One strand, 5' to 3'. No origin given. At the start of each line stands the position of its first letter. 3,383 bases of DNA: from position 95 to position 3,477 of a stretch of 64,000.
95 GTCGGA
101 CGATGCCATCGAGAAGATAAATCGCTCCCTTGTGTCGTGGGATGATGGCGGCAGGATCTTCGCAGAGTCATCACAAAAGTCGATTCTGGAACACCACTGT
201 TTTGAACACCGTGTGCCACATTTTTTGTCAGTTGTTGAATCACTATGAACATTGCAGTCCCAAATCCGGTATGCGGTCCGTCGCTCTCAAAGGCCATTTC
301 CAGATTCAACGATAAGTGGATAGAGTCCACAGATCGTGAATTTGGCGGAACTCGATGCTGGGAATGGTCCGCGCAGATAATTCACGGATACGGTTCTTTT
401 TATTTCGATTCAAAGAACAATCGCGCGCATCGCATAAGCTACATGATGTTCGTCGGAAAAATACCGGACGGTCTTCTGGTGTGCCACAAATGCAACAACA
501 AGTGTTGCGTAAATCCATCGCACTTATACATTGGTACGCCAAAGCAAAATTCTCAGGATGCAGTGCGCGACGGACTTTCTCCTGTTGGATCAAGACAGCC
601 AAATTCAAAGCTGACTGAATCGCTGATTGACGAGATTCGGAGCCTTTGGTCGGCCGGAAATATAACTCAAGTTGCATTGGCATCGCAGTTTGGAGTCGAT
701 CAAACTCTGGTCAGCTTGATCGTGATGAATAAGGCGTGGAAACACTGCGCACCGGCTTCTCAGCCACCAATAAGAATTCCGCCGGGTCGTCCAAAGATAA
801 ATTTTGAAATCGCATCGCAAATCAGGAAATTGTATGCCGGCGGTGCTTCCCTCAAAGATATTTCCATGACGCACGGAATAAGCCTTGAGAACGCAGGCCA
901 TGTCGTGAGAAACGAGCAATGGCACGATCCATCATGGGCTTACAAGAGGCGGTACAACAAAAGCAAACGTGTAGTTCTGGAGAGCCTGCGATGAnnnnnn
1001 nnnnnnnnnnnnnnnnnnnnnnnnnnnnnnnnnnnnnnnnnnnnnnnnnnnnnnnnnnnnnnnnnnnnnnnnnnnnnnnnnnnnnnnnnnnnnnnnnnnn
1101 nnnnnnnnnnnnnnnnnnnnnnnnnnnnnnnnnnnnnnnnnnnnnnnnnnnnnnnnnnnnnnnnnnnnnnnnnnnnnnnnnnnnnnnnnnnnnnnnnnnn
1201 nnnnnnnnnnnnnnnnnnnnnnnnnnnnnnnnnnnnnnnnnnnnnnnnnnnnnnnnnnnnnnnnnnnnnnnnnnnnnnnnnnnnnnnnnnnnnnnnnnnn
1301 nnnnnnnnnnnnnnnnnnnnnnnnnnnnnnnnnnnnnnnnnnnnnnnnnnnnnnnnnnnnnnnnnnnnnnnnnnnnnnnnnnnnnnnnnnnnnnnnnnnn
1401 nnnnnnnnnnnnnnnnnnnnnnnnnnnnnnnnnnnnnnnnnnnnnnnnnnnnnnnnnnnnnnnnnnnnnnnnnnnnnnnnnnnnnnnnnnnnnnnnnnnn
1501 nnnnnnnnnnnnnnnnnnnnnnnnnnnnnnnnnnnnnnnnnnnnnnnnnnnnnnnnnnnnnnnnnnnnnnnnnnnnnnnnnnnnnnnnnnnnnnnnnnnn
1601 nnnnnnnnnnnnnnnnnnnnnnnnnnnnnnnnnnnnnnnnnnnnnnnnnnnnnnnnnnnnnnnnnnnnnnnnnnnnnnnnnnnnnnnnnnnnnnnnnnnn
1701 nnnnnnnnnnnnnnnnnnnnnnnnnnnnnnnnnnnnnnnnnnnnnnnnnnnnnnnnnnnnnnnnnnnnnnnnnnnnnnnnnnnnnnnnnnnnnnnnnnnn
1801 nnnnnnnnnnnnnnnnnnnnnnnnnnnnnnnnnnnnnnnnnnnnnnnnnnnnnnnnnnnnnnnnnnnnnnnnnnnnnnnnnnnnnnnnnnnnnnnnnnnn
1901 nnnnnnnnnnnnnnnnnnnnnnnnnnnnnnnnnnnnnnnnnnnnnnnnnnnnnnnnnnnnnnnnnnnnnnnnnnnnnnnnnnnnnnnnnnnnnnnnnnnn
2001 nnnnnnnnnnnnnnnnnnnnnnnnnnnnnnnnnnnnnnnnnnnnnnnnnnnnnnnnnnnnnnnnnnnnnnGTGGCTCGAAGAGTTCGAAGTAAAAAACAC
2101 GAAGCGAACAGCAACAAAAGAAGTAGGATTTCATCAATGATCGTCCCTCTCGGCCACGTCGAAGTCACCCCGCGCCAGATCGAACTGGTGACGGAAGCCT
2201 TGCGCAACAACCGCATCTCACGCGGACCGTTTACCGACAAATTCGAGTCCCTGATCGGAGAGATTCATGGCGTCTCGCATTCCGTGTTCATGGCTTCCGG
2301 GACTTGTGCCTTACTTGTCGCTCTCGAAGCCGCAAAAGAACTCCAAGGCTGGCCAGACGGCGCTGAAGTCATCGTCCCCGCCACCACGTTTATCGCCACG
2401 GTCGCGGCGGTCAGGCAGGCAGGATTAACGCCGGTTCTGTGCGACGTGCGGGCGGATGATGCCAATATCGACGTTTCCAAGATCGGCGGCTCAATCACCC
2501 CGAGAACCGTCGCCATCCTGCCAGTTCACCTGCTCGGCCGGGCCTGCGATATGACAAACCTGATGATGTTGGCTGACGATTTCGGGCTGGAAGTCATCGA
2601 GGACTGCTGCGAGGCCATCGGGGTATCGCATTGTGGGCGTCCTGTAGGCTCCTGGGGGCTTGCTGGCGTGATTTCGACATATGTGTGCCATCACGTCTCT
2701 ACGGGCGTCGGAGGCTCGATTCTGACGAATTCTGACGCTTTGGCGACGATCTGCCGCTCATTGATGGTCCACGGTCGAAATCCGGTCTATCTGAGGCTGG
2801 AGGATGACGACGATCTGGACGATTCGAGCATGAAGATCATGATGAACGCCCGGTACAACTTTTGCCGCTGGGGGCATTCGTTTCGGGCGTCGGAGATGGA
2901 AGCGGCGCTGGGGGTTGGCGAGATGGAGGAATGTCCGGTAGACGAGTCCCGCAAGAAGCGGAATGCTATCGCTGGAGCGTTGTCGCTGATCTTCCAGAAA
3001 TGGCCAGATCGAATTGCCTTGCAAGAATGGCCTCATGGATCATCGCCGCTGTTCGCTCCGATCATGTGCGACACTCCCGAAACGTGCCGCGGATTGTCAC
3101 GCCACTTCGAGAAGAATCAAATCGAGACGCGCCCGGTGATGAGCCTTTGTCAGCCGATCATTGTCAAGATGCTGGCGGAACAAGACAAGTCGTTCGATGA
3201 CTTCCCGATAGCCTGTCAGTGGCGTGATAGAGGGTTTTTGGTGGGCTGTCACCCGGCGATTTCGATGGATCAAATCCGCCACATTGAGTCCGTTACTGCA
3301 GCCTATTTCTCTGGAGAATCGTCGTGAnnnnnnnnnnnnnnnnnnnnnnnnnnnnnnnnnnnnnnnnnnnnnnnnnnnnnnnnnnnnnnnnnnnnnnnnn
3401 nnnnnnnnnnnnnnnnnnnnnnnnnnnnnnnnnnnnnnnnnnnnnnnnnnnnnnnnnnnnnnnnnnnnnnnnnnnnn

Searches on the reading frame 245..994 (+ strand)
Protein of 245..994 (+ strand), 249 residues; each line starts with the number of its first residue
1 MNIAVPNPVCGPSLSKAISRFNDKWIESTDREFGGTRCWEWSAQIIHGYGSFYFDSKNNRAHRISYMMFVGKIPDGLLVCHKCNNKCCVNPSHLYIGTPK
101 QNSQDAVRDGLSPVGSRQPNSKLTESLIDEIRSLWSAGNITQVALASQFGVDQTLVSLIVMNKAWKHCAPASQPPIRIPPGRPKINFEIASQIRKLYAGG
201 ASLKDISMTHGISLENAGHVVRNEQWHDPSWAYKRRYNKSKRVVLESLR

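Call 98: search_protein_families(library=pfam, proteins=[window:245-994:+], max_evalue=0.001)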
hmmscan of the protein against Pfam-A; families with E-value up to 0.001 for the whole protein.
window:245-994:+ (249 aa): 2 families
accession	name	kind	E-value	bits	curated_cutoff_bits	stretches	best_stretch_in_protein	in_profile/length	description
PF13392.12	HNH_3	-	3.9e-12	46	24.8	1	60-103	2-45/46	HNH endonuclease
PF05551.17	zf-His_Me_endon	-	0.0002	22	27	1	65-103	53-91/131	Zinc-binding loop region of homing endonuclease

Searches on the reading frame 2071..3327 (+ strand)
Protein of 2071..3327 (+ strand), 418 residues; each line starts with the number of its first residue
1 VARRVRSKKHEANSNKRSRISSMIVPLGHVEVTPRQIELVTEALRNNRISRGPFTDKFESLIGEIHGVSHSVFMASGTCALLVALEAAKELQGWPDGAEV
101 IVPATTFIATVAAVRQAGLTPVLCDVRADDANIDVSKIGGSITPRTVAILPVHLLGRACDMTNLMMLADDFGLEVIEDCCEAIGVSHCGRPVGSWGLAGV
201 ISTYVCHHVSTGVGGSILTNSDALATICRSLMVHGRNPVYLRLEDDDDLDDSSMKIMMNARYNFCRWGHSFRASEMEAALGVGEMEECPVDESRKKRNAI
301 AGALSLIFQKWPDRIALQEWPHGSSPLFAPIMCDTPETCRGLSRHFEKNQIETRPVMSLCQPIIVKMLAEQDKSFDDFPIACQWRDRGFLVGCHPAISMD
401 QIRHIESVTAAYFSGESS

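Call 67: search_protein_families(library=pfam, proteins=[window:2071-3327:+], max_evalue=0.001)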
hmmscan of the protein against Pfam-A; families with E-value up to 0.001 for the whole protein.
window:2071-3327:+ (418 aa): 1 family
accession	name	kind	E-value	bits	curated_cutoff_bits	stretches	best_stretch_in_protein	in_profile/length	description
PF01041.23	DegT_DnrJ_EryC1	-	2.3e-73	247.9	19.8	1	35-405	6-355/360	DegT/DnrJ/EryC1/StrS aminotransferase family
